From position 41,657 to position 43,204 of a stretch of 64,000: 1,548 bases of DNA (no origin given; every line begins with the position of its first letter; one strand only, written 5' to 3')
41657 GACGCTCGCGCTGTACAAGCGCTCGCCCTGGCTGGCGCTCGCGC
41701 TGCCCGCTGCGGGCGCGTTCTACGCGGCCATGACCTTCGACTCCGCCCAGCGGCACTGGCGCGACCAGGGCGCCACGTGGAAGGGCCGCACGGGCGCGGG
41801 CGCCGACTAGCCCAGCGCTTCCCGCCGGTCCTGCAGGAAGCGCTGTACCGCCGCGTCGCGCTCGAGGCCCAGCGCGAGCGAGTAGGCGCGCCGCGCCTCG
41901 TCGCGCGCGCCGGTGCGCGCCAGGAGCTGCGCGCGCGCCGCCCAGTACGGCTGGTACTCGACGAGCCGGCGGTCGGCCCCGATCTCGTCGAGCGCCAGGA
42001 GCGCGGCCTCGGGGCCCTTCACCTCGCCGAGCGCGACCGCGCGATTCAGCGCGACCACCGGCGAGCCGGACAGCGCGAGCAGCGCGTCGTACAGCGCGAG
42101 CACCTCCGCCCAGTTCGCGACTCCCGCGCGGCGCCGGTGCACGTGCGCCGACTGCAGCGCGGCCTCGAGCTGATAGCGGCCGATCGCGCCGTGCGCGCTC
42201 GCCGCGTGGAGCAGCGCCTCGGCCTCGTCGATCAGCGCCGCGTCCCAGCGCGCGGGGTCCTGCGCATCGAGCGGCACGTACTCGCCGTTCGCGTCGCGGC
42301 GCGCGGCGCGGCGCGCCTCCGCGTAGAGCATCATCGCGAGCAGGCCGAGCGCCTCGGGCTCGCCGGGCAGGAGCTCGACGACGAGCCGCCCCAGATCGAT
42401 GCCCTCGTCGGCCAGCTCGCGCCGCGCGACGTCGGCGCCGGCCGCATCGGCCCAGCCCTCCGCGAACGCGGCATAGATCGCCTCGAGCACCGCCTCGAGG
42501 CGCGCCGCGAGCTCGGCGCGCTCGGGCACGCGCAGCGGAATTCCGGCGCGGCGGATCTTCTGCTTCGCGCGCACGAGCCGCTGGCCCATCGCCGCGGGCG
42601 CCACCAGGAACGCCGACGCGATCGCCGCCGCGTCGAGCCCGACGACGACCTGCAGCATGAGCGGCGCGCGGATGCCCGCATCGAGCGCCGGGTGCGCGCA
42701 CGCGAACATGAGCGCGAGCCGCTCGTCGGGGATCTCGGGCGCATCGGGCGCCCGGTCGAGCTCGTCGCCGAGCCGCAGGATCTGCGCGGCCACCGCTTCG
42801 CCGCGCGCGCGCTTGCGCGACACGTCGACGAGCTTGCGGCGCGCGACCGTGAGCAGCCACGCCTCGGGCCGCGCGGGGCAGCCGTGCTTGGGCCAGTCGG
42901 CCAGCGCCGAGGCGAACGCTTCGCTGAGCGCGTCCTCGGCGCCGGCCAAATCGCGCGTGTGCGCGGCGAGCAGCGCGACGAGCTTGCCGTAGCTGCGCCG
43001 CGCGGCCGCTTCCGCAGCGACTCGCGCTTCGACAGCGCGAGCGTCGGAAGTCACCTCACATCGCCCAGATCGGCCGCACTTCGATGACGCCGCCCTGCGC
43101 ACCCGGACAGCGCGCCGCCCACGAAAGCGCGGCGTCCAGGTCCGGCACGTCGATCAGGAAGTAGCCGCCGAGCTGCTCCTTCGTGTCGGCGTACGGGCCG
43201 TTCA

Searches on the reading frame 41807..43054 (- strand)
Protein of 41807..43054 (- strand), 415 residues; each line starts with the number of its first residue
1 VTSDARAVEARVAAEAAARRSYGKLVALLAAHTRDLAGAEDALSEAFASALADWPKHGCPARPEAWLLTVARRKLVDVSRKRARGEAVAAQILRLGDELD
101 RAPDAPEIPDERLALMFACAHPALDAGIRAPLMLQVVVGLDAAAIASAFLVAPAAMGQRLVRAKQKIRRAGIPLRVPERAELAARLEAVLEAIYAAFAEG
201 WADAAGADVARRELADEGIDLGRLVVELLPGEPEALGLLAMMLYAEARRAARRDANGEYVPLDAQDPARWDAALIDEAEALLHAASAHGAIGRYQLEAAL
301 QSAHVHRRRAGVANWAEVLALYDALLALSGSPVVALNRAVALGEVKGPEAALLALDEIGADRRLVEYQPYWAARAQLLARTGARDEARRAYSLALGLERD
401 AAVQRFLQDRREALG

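Call 6: search_protein_families(library=pfam, proteins=[window:41807-43054:-])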
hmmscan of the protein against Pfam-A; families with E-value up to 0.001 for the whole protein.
window:41807-43054:- (415 aa): 2 families
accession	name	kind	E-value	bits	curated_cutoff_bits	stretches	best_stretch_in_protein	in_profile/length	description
PF20239.3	DUF6596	-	3e-32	111.4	27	1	185-285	1-101/102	Family of unknown function (DUF6596)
PF04542.20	Sigma70_r2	-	1.2e-07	31.8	24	1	20-84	4-70/71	Sigma-70 region 2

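Call 7: search_protein_families(library=ncbifam, proteins=[window:41807-43054:-])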
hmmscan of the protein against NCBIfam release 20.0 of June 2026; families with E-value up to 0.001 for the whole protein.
window:41807-43054:- (415 aa): 18 families
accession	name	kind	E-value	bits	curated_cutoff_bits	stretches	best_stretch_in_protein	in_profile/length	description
TIGR02983.1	SigE-fam_strep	subfamily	1.5e-08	34.7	141.55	1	15-169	9-156/162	SigE family RNA polymerase sigma factor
NF009196.0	PRK12544.1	equivalog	1.8e-05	24.3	287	1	33-89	39-95/208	RNA polymerase factor sigma-70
TIGR02989.1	Sig-70_gvs1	subfamily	2.5e-05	24.2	124.55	1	20-168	9-155/158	RNA polymerase sigma-70 factor, Rhodopirellula/Verrucomicrobium family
NF009166.1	PRK12513.1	equivalog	2.8e-05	23.9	206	1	14-169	24-184/193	RNA polymerase sigma factor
NF008888.0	PRK11922.1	equivalog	4.9e-05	23.1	204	1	13-169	31-194/231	RNA polymerase sigma factor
NF009167.0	PRK12514.1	equivalog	5.7e-05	23.1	265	1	13-108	21-116/180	RNA polymerase sigma factor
TIGR02943.1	Sig70_famx1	hypoth_equivalog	5.7e-05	23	162.2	1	31-90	21-80/188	RNA polymerase sigma-70 factor, TIGR02943 family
NF009170.0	PRK12517.1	subfamily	6.6e-05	22.4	197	1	39-168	50-173/188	RNA polymerase sigma factor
NF008892.0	PRK11924.2-1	equivalog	7.1e-05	22.5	291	1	25-86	29-90/203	RNA polymerase sigma factor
NF006089.0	PRK08241.1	subfamily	7.4e-05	22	240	0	99-199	132-232/343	RNA polymerase subunit sigma-70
NF008889.0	PRK11924.1-1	subfamily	9e-05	22.2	181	1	16-148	14-144/173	RNA polymerase sigma factor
NF009197.0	PRK12545.1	equivalog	0.0001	22.1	336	1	30-90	26-86/201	RNA polymerase factor sigma-70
NF007230.0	PRK09648.1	subfamily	0.00028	20.7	209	1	46-169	67-187/195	RNA polymerase sigma factor ShbA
NF058625.1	sigma_PG0214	equivalog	0.00039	20.2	130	1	23-169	15-159/170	GFO_1088 family ECF-type sigma factor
TIGR02937.1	sigma70-ECF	superfamily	0.00054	19.6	42.9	0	21-170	9-164/165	sigma-70 family RNA polymerase sigma factor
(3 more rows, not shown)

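Call 8: find_encoding_contigs(protein=window:41807-43054:-, flank=10000, max_places=6)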
Protein window:41807-43054:- (415 aa): 6 contigs read that carry it; 6 places shown.
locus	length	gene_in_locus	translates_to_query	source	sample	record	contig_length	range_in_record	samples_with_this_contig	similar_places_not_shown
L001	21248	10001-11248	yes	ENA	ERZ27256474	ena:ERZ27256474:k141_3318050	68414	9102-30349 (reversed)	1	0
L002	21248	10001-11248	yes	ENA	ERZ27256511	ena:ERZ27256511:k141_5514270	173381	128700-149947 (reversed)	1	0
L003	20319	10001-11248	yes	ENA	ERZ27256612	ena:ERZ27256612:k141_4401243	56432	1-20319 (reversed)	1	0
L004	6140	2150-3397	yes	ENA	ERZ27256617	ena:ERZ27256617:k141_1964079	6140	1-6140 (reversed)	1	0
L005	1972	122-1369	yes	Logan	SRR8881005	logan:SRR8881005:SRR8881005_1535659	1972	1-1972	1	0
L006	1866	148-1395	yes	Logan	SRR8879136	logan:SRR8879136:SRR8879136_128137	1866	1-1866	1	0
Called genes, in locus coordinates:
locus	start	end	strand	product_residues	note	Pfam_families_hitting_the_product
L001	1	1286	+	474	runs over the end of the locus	PF06762:LMF1, PF25179:LMF1_C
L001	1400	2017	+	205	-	-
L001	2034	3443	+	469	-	PF00512:HisKA, PF02518:HATPase_c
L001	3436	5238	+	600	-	PF00512:HisKA, PF02518:HATPase_c, PF00072:Response_reg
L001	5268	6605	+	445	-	PF00067:p450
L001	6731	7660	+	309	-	PF00248:Aldo_ket_red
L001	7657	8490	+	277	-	PF00378:ECH_1, PF16113:ECH_2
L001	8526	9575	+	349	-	PF21320:WHD_Rv2258c, PF00891:Methyltransf_2 (weak), PF13489:Methyltransf_23, PF02353:CMAS (weak), PF08241:Methyltransf_11, PF08242:Methyltransf_12, PF13649:Methyltransf_25, PF13847:Methyltransf_31, +1 more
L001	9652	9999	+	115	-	PF03795:YCII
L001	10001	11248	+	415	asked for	PF04542:Sigma70_r2, PF20239:DUF6596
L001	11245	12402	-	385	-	PF13506:Glyco_transf_21, PF00535:Glycos_transf_2, PF13641:Glyco_tranf_2_3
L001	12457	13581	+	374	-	PF03060:NMO, PF01070:FMN_dh (weak)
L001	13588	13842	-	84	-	-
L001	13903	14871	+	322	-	PF08240:ADH_N, PF00107:ADH_zinc_N, PF13602:ADH_zinc_N_2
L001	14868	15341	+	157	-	-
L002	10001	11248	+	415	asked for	PF04542:Sigma70_r2, PF20239:DUF6596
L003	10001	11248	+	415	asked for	PF04542:Sigma70_r2, PF20239:DUF6596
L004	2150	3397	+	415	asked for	PF04542:Sigma70_r2, PF20239:DUF6596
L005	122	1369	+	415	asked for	PF04542:Sigma70_r2, PF20239:DUF6596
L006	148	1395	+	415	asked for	PF04542:Sigma70_r2, PF20239:DUF6596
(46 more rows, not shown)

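Call 10: find_related_loci(query=window:41807-43054:-, collection=genome_contigs, flank=10000)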
Query window:41807-43054:- (415 aa) in genome_contigs; peptide patterns used: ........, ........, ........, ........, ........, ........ (x = any residue, [..] = any of these).
599 stretches matched a pattern (row limit reached: there are more); 566 encode a relative of the query (tblastn E <= 1e-3); the best 80 are kept; 80 distinct loci.
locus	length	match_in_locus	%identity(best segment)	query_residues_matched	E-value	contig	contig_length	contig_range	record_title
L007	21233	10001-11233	70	4-414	1e-178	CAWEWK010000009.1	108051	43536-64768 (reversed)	MAG: uncultured Gemmatimonadales bacterium isolate MFD09212.bin.1.36 genome assembly, contig: contig_32704, whole genome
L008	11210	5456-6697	68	1-414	3e-174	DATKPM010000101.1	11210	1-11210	MAG TPA_asm: Candidatus Acidoferrum sp. isolate SMAG_U14791 k141_4382834, whole genome shotgun sequence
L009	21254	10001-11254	70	1-414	9e-174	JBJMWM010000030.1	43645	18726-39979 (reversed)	MAG: Steroidobacteraceae bacterium isolate H2_18_all_fractions_metab_conc_22_61_13 k255_2593860, whole genome shotgun se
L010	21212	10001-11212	72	9-414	7e-174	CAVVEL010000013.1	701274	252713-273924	MAG: Terriglobia bacterium isolate MFD02248.bin.1.56 genome assembly, contig: contig_37737, whole genome shotgun sequenc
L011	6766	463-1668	70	13-414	2e-173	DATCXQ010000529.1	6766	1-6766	MAG TPA_asm: Blastocatellia bacterium isolate SMAG_U7443 k141_1145111, whole genome shotgun sequence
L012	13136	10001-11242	66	1-414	2e-172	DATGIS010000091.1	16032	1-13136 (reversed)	MAG TPA_asm: Candidatus Acidoferrum sp. isolate SMAG_U9813 k141_265932, whole genome shotgun sequence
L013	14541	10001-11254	70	1-414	1e-172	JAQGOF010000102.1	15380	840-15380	MAG: Gammaproteobacteria bacterium isolate RYN_606 scaffold_548106, whole genome shotgun sequence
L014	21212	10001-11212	71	13-415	3e-172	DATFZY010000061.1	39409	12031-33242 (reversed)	MAG TPA_asm: Candidatus Acidoferrum sp. isolate SMAG_U9581 k141_532642, whole genome shotgun sequence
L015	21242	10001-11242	67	1-414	7e-172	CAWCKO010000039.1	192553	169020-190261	MAG: uncultured Acidobacteriaceae bacterium isolate MFD01248.bin.1.32 genome assembly, contig: contig_2781, whole genome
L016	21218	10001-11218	68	9-414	2e-171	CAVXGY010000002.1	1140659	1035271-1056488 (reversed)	MAG: Terriglobia bacterium isolate MFD05513.bin.1.16 genome assembly, contig: contig_2129, whole genome shotgun sequence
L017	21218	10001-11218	68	9-414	2e-171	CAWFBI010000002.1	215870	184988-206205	MAG: uncultured Acidobacteriaceae bacterium isolate MFD02248.bin.2.22 genome assembly, contig: contig_15162, whole genom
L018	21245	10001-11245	66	1-415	4e-170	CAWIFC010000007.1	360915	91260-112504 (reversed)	MAG: uncultured Acidobacteriota bacterium isolate MFD04570.bin.1.50 genome assembly, contig: contig_108592, whole genome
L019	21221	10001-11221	66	9-415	6e-170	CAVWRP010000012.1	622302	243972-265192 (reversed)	MAG: Terriglobia bacterium isolate MFD04967.bin.1.62 genome assembly, contig: contig_30093, whole genome shotgun sequenc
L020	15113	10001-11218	67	9-414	8e-170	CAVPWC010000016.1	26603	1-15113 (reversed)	MAG: uncultured Acidobacteriota bacterium isolate MFD00031.bin.1.29 genome assembly, contig: contig_6468, whole genome s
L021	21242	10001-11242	68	1-414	1e-169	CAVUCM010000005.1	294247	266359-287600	MAG: uncultured Acidobacteriota bacterium isolate MFD01716.bin.3.307 genome assembly, contig: contig_11560, whole genome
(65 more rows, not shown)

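Call 33: find_homologous_proteins(query=window:41807-43054:-, max_evalue=1e-40)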
Query window:41807-43054:- (415 aa): 8000 proteins with E <= 1e-40 among 8000 candidates; the best 120 are listed.
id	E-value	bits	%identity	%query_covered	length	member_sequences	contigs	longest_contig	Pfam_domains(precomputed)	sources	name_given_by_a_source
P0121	3.1e-248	841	100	100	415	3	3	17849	PF04542.21,PF20239.4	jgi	-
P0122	1.4e-183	629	74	100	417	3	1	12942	PF04542.21,PF20239.4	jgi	jgi:RNA polymerase sigma-70 factor (ECF subfamily)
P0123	1.7e-183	628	75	95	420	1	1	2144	PF04542.21,PF20239.4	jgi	jgi:predicted RNA polymerase sigma factor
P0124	5.0e-183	627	73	100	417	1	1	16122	PF04542.21,PF20239.4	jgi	jgi:RNA polymerase sigma-70 factor (ECF subfamily)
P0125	1.5e-181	622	73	100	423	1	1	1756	PF04542.21,PF20239.4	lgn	-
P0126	5.8e-181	620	74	99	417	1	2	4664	PF04542.21,PF20239.4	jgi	jgi:RNA polymerase sigma-70 factor (ECF subfamily)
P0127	7.1e-181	620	73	100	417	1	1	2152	PF04542.21,PF20239.4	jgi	jgi:RNA polymerase sigma-70 factor (ECF subfamily)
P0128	1.6e-180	619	73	97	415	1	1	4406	PF04542.21,PF20239.4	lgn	-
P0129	2.9e-179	614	74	98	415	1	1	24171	PF04542.21,PF20239.4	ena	-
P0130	4.0e-179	614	73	98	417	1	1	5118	PF04542.21,PF20239.4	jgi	jgi:RNA polymerase sigma-70 factor (ECF subfamily)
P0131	6.5e-179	613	74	95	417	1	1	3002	PF04542.21,PF20239.4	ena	-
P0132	1.0e-178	613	72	98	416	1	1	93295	PF04542.21,PF20239.4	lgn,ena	-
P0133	2.3e-178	611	73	98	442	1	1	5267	PF04542.21,PF20239.4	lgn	-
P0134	3.5e-176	604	71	100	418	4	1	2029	PF04542.21,PF20239.4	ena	-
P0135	1.7e-175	602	71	100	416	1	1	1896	PF04542.21,PF20239.4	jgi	jgi:RNA polymerase sigma-70 factor (ECF subfamily)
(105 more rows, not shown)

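Call 35: search_solved_structures(query=window:41807-43054:-, max_evalue=0.01)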
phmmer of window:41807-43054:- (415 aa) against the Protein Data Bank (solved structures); distinct sequences matched with E-value up to 0.01: 1.
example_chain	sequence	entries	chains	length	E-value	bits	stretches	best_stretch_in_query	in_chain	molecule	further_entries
6dv9_F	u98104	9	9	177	1.2e-05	28.1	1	9-168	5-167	ECF RNA polymerase sigma factor SigL | RNA polymerase sigma factor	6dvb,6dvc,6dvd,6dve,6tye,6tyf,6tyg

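Call 38: find_encoding_contigs(protein=P0122, flank=8000, max_places=1)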
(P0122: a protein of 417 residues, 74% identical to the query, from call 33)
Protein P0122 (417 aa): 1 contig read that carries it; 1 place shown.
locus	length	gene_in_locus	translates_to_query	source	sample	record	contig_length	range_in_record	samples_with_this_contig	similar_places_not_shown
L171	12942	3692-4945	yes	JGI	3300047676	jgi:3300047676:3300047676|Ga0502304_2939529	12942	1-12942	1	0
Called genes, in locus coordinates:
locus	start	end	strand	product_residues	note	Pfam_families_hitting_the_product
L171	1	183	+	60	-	?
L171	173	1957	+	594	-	PF00920:ILVD_EDD_N, PF24877:ILV_EDD_C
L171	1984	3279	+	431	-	PF07690:MFS_1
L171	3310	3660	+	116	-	PF03795:YCII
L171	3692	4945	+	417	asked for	PF04542:Sigma70_r2, PF20239:DUF6596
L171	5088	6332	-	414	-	PF00657:Lipase_GDSL, PF13472:Lipase_GDSL_2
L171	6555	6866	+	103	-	-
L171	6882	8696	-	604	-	PF00664:ABC_membrane, PF00005:ABC_tran, PF02463:SMC_N (weak)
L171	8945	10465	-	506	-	PF03583:LIP (faint), PF00326:Peptidase_S9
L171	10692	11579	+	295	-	PF03881:Fructosamin_kin, PF01636:APH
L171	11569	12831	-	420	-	PF04542:Sigma70_r2, PF07719:TPR_2 (faint), PF08281:Sigma70_r4_2, PF20239:DUF6596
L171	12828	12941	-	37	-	?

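Call 39: find_encoding_contigs(protein=P0129, flank=8000, max_places=1)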
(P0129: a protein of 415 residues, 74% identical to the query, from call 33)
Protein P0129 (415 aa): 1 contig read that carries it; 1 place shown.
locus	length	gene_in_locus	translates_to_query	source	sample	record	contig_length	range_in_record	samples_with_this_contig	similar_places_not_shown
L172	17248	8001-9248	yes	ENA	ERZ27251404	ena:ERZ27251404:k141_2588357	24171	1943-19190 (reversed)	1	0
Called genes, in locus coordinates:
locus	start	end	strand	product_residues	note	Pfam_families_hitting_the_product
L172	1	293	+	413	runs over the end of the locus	PF02746:MR_MLE_N, PF13378:MR_MLE_C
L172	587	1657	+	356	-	PF00356:LacI, PF00532:Peripla_BP_1, PF13407:Peripla_BP_4, PF13377:Peripla_BP_3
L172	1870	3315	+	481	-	PF00083:Sugar_tr, PF07690:MFS_1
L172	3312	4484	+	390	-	PF01557:FAA_hydrolase (weak)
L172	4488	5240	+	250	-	PF23441:SDR (weak), PF00106:adh_short, PF08659:KR (weak), PF13561:adh_short_C2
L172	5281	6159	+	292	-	PF08450:SGL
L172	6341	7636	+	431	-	PF07690:MFS_1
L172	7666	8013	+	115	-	PF03795:YCII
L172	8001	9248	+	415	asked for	PF04542:Sigma70_r2, PF20239:DUF6596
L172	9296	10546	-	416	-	PF00657:Lipase_GDSL, PF13472:Lipase_GDSL_2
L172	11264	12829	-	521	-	PF03583:LIP (faint), PF00326:Peptidase_S9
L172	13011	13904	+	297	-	PF03881:Fructosamin_kin, PF01636:APH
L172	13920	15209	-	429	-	PF04542:Sigma70_r2, PF07719:TPR_2 (faint), PF08281:Sigma70_r4_2, PF20239:DUF6596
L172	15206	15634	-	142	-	PF03795:YCII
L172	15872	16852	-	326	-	PF23023:Anti-Pycsar_Apyc1, PF00753:Lactamase_B, PF12706:Lactamase_B_2 (weak)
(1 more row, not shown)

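Call 58: predict_structure(alignment_id=A1)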
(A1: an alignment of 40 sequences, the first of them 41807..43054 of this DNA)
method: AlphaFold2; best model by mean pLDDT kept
length: 415 residues; sequences in the alignment: 40
mean_pLDDT: 82.2   pTM: 0.71
mean pLDDT of the five models: 82.2, 81.3, 77.4, 77.2, 75.1
residues with pLDDT >= 90: 189; 70-90: 162; 50-70: 32; < 50: 32
segments of 3 or more residues with pLDDT < 50: 80-109
pLDDT, mean of each block of 10 residues (from residue 1): 64 72 73 68 76 79 77 63 35 33 35 87 91 82 75 79 84 82 88 92 63 85 90 95 94 90 91 97 89 94 92 92 95 95 96 94 91 97 97 95 95 93
secondary structure, 60 per line:
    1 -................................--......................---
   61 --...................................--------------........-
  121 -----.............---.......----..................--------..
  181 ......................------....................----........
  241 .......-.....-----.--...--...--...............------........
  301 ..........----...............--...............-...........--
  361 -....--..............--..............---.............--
elements in order: H2-33 H36-57 H63-97 H112-119 H126-138 H142-148 H153-170 H179-202 H209-228 H233-247 H249-252 H272-286 H293-310 H315-329 H332-346 H348-358 H362-365 H368-381 H384-397 H401-413
